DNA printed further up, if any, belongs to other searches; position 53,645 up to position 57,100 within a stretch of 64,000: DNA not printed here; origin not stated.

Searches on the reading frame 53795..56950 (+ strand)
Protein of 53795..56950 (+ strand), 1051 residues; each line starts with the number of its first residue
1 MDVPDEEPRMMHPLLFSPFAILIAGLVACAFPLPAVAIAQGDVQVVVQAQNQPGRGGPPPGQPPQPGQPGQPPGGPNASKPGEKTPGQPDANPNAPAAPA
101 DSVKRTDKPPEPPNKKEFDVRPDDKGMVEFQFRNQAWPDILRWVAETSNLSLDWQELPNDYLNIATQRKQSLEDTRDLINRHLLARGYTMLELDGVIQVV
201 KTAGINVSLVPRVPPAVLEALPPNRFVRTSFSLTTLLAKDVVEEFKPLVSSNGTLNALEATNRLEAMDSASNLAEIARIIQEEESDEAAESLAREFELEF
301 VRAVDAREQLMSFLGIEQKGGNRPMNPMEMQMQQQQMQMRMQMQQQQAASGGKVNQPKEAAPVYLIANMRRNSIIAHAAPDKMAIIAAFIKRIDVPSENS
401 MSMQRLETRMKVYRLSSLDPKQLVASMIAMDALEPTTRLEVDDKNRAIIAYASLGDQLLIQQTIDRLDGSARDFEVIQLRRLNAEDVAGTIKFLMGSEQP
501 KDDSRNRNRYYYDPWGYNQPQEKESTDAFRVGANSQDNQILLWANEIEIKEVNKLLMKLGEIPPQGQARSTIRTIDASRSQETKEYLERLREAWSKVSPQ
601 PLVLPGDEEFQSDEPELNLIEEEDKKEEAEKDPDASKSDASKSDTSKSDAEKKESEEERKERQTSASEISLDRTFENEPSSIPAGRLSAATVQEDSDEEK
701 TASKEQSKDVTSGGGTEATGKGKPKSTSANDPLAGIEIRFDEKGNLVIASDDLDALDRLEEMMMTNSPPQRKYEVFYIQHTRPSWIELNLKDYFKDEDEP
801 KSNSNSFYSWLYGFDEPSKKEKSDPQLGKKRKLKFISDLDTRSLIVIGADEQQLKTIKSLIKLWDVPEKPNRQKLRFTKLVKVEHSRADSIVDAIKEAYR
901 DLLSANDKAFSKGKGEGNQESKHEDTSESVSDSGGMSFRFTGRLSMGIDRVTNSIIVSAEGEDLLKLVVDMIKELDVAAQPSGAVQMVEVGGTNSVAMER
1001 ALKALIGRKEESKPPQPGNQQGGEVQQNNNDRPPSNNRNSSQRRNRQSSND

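Call 79: search_protein_families(library=pfam, proteins=[window:53795-56950:+], max_evalue=0.001)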
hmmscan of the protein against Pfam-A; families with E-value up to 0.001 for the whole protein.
window:53795-56950:+ (1051 aa): 1 family
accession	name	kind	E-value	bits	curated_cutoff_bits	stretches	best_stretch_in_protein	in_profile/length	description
PF03958.22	Secretin_N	-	3.2e-39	133.4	28.2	4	294-398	2-68/69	Bacterial type II/III secretion system short domain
